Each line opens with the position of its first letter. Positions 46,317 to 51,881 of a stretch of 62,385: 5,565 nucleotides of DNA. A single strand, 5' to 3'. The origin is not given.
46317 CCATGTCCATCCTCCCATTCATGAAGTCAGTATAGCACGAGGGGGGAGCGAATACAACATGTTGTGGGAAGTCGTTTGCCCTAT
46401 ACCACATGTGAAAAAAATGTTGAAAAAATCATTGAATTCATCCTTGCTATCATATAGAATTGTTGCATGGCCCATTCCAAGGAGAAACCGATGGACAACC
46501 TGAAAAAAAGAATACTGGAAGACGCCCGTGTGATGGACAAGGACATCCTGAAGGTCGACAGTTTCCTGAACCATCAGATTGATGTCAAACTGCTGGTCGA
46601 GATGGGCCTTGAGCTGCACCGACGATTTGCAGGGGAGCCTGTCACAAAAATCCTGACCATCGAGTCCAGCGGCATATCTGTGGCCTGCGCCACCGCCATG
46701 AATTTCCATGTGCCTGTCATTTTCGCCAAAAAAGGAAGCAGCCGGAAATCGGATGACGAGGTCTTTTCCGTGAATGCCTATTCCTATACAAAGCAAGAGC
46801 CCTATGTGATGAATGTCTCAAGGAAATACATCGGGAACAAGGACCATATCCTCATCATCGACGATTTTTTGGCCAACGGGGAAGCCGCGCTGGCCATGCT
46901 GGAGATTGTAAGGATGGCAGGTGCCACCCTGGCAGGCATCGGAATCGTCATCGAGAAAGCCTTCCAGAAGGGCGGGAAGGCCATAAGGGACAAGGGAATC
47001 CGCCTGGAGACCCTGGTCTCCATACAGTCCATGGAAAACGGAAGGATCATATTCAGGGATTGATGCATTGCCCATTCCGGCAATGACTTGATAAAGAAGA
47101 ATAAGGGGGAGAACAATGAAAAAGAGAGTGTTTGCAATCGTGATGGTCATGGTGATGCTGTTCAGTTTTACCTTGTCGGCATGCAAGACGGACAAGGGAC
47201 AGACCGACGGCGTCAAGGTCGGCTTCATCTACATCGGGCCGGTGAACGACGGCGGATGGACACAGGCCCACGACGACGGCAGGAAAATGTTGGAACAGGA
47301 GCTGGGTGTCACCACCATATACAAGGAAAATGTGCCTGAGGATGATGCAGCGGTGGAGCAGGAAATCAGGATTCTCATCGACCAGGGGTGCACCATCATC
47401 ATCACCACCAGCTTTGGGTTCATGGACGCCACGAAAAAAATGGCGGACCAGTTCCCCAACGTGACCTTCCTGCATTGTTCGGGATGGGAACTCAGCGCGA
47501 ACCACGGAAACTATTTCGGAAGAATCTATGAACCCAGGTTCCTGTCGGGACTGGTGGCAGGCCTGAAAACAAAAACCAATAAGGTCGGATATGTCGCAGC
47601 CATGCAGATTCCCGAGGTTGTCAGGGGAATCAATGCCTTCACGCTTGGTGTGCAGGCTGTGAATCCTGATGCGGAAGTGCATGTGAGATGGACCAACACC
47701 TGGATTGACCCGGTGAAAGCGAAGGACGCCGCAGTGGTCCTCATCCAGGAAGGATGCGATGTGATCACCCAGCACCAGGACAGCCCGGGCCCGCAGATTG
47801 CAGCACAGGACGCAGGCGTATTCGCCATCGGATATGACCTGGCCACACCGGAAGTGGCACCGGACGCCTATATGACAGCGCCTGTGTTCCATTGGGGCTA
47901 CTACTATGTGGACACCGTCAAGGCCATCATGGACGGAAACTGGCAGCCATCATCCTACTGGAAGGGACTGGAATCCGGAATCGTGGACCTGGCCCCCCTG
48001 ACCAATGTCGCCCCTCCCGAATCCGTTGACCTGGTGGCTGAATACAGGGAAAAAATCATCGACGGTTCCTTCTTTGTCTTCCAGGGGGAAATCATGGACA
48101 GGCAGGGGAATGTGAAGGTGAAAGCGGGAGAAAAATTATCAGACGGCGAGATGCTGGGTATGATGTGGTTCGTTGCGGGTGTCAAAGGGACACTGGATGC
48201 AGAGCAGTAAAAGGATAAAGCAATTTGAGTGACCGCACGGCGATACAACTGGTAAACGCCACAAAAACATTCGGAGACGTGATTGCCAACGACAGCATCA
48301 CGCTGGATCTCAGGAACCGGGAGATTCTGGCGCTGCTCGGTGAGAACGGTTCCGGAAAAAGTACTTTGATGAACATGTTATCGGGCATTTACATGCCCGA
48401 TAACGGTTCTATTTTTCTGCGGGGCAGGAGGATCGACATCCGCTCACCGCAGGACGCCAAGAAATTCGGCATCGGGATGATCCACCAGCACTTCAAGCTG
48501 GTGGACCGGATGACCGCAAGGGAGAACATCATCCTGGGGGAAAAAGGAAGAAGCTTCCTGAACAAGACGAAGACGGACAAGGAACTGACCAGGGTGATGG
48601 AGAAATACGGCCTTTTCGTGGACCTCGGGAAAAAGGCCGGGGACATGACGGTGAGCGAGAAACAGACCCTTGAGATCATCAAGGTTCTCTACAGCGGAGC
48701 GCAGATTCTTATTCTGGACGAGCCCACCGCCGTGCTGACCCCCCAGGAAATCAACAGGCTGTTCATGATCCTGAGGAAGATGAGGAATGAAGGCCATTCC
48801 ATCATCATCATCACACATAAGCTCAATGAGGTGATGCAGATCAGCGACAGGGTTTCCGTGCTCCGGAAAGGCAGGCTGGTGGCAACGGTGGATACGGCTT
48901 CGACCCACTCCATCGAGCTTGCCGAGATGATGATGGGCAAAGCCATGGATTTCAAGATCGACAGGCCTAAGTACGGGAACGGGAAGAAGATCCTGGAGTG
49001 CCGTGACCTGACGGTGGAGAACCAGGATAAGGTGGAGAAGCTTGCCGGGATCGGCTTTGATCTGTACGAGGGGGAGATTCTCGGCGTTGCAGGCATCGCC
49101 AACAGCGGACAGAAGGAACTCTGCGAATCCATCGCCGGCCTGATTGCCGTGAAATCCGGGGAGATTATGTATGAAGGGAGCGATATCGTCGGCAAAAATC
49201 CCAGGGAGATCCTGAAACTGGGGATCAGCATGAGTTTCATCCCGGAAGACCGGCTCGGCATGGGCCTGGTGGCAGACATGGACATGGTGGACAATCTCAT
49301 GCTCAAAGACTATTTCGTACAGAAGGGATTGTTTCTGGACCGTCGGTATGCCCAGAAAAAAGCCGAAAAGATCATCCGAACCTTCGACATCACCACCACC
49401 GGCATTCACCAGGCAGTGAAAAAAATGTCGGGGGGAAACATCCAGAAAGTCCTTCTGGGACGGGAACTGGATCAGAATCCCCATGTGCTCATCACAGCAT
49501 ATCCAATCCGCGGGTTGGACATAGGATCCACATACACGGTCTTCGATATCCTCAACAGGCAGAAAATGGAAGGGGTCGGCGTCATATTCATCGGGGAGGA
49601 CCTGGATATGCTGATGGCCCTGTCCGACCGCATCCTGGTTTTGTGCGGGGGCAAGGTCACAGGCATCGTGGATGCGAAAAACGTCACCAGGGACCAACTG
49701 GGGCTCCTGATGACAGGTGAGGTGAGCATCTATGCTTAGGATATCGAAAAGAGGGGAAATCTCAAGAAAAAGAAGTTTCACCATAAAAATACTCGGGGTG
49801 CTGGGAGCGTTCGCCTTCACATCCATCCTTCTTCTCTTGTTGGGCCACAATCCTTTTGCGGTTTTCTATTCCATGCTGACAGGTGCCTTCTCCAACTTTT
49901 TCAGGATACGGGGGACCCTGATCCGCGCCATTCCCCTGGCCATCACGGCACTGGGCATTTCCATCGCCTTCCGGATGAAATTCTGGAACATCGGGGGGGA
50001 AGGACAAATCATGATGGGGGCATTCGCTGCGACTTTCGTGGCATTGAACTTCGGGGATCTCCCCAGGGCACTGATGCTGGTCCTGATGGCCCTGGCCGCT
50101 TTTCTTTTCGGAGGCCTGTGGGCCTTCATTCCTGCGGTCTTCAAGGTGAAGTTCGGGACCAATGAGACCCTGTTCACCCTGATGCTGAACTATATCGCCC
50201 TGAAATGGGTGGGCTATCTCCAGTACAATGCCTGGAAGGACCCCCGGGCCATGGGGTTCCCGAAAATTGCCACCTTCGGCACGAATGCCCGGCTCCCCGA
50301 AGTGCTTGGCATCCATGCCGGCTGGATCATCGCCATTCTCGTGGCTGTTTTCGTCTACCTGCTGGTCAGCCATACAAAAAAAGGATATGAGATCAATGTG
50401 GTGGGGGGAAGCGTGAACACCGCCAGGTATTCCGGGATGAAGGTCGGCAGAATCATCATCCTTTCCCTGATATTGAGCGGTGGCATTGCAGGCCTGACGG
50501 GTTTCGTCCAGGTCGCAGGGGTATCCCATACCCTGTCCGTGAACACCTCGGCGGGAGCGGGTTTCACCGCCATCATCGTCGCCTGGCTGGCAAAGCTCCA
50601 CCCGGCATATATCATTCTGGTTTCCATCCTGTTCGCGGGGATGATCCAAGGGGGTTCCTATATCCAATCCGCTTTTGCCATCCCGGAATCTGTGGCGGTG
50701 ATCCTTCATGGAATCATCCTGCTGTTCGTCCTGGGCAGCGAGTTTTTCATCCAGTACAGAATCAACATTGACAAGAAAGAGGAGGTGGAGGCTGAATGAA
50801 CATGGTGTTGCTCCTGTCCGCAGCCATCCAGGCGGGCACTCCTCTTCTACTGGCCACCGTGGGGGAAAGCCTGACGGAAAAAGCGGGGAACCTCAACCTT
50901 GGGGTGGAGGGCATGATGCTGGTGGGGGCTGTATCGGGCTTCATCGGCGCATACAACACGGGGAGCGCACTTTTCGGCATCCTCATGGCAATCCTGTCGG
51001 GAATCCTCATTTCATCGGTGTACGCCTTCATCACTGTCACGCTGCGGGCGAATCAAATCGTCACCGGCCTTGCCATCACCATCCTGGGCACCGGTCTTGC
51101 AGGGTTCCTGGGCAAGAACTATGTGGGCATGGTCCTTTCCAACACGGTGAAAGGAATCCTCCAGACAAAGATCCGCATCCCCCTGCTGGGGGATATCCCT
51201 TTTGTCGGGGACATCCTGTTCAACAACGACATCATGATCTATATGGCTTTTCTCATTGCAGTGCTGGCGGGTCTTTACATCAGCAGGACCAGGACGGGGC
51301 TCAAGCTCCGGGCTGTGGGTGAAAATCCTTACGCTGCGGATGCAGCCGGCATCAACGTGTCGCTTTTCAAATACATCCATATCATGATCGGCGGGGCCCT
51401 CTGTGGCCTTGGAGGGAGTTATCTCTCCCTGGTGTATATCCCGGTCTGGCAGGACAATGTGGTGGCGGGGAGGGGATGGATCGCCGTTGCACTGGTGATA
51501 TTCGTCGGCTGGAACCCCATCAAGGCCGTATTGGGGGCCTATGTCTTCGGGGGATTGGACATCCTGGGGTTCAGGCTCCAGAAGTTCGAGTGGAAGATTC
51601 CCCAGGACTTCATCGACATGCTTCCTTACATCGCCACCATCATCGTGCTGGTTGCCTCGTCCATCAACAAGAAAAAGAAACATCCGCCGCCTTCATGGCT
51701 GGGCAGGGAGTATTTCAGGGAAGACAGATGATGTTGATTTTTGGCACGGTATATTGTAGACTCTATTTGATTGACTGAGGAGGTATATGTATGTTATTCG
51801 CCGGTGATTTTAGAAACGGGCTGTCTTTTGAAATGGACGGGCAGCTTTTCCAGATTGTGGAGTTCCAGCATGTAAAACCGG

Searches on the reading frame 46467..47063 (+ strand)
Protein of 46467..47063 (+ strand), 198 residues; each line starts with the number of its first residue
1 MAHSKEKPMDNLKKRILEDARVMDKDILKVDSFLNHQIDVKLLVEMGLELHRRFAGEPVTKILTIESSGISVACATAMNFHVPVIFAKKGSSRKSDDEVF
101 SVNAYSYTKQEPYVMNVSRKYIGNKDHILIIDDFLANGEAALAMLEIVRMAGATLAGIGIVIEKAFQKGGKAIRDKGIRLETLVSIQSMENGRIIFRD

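Call 41: search_protein_families(library=pfam, proteins=[window:46467-47063:+])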
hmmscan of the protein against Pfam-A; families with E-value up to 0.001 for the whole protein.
window:46467-47063:+ (198 aa): 1 family
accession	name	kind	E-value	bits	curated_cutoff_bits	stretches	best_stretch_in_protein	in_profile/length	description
PF00156.33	Pribosyltran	-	2.2e-08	34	26.3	1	31-167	3-129/158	Phosphoribosyl transferase domain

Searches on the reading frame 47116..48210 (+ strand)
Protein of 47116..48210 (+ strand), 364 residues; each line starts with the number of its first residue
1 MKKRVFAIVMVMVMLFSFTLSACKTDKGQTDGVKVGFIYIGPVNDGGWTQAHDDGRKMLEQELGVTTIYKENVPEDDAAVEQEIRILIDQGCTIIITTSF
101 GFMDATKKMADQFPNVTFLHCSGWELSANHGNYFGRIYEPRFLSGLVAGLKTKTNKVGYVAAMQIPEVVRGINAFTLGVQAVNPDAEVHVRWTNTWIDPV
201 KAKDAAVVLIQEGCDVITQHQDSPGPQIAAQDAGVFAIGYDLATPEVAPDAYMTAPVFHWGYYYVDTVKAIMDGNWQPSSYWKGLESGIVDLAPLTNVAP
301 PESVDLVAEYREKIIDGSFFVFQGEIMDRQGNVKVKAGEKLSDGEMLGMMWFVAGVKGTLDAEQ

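Call 41: search_protein_families(library=pfam, proteins=[window:47116-48210:+])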
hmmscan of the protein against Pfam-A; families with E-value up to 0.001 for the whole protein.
window:47116-48210:+ (364 aa): 1 family
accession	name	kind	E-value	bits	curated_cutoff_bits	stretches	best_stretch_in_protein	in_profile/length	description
PF02608.20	Bmp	-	1e-58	199.2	24.1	1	33-315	2-291/301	ABC transporter substrate-binding protein PnrA-like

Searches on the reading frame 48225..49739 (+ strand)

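Call 41: search_protein_families(library=pfam, proteins=[window:48225-49739:+])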
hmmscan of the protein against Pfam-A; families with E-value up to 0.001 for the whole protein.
window:48225-49739:+ (504 aa): 4 families
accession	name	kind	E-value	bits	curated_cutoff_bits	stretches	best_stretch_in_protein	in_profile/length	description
PF00005.33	ABC_tran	-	8.5e-42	143.4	25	2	24-169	3-137/137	ABC transporter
PF13304.12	AAA_21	-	1.7e-06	28.7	27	0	146-200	243-300/304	AAA domain, putative AbiEii toxin, Type IV TA system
PF02463.25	SMC_N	-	3.7e-05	23.7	40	1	31-212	23-211/220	RecF/RecN/SMC N terminal domain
PF13555.12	AAA_29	-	0.00017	21.7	27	1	26-60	16-50/61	P-loop containing region of AAA domain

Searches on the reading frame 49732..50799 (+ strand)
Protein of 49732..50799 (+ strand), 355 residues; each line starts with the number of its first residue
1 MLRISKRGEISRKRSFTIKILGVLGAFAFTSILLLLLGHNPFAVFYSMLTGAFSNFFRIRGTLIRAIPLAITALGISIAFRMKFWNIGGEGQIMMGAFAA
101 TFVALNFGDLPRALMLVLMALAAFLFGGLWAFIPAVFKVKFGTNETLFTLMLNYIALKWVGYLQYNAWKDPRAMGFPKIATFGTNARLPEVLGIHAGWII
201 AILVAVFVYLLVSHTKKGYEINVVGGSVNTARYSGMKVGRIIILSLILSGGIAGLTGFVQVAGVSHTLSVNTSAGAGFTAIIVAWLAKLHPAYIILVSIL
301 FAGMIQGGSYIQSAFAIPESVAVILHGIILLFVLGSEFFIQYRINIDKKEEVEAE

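Call 41: search_protein_families(library=pfam, proteins=[window:49732-50799:+])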
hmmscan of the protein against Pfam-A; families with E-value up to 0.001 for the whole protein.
window:49732-50799:+ (355 aa): 1 family
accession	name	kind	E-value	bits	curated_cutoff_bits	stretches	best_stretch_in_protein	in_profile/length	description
PF02653.21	BPD_transp_2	-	4.6e-35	121.5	26.8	1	61-334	4-269/269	Branched-chain amino acid transport system / permease component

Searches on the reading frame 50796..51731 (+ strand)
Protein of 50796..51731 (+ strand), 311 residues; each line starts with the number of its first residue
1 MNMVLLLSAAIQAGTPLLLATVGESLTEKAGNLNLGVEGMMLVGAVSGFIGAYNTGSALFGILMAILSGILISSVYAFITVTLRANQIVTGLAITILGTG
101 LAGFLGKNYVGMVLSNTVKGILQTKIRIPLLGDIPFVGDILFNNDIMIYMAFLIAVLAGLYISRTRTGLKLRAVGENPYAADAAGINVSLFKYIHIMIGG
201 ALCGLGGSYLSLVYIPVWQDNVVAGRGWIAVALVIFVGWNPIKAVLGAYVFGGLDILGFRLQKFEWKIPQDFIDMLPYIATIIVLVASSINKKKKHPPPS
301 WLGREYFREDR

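Call 41: search_protein_families(library=pfam, proteins=[window:50796-51731:+])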
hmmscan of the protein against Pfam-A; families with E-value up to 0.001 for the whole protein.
window:50796-51731:+ (311 aa): 1 family
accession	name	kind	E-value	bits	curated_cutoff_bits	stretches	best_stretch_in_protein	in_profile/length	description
PF02653.21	BPD_transp_2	-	9.1e-34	117.2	26.8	1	12-285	7-269/269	Branched-chain amino acid transport system / permease component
